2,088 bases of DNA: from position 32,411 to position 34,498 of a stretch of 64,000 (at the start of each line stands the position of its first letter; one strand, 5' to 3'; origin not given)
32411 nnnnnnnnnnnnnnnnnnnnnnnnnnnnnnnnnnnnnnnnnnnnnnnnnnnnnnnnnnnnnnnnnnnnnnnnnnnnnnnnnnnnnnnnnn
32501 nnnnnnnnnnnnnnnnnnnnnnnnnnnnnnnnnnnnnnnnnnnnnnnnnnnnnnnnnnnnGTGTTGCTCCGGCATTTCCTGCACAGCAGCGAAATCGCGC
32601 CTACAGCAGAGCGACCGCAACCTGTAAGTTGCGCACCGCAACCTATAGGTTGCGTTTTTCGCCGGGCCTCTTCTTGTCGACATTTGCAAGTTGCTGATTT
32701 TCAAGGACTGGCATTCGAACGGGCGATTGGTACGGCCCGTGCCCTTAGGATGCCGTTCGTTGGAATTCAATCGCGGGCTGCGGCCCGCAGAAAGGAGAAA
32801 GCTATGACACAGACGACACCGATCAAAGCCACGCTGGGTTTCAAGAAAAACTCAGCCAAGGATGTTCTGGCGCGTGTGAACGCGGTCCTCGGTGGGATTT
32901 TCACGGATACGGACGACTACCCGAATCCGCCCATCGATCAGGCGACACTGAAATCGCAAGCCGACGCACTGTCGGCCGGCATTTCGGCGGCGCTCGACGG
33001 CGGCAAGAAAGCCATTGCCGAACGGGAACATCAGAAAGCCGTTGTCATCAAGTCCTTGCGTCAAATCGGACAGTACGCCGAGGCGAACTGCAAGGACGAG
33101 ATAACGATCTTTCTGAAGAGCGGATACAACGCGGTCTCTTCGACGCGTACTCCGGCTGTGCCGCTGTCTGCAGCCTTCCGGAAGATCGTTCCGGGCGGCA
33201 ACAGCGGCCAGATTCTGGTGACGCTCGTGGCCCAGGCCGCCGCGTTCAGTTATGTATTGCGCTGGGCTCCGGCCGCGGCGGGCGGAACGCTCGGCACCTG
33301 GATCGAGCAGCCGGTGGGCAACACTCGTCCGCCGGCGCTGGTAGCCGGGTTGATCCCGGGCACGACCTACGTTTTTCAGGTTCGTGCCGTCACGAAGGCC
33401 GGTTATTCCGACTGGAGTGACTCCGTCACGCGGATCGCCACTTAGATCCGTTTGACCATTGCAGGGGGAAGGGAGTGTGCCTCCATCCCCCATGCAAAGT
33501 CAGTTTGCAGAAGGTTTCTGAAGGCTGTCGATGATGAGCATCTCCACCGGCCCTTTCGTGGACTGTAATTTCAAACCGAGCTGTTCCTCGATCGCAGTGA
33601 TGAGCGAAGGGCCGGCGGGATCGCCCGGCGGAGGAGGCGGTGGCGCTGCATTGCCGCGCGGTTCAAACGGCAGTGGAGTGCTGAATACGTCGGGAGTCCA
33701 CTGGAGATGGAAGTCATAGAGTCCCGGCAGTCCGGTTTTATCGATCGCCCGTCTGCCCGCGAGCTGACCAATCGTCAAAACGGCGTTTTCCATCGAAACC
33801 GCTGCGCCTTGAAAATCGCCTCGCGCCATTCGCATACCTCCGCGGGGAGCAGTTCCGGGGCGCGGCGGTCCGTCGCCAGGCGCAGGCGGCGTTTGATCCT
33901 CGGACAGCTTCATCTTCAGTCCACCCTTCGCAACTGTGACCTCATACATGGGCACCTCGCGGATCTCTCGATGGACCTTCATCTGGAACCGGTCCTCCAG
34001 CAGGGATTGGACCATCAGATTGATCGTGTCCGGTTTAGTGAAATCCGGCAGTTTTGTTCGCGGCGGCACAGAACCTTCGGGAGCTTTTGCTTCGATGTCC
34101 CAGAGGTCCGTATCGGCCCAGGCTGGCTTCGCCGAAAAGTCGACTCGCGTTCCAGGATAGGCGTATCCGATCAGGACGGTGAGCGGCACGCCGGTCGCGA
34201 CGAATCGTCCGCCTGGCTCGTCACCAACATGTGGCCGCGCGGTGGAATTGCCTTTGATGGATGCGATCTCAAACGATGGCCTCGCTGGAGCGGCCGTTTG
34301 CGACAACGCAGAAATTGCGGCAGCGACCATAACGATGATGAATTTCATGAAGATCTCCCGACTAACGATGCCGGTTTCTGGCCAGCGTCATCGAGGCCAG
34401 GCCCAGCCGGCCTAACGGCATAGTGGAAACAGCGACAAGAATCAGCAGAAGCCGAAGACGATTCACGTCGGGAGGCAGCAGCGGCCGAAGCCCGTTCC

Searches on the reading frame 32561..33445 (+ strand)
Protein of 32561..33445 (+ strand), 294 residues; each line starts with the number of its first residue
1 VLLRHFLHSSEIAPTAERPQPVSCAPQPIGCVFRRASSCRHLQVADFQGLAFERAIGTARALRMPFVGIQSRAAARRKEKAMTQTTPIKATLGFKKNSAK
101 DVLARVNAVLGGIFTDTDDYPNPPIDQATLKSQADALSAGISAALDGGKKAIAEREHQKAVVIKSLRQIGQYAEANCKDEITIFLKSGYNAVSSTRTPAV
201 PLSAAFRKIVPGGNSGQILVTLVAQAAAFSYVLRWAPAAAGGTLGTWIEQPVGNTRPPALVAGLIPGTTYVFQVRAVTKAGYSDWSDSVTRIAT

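Call 18: search_protein_families(library=pfam, proteins=[window:32561-33445:+], max_evalue=0.01)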
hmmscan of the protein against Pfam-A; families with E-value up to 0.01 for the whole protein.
window:32561-33445:+ (294 aa): 1 family
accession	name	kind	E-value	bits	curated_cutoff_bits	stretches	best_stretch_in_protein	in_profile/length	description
PF00041.27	fn3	-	1.2e-06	29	25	1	230-290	31-82/84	Fibronectin type III domain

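Call 19: search_protein_families(library=ncbifam, proteins=[window:32561-33445:+], max_evalue=0.01)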
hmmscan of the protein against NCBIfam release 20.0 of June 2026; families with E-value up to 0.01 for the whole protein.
window:32561-33445:+ (294 aa): 0 families

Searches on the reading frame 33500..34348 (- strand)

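Call 33: search_protein_families(library=pfam, proteins=[window:33500-34348:-], max_evalue=1)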
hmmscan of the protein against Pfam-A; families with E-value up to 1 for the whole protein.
window:33500-34348:- (282 aa): 2 families
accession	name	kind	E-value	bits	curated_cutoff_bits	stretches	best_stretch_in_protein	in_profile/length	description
PF12543.13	DUF3738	-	3.2e-48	164.8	22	1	59-275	3-189/190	Protein of unknown function (DUF3738)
PF03843.18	Slp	-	0.19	11.5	22.5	1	22-52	50-80/153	Outer membrane lipoprotein Slp family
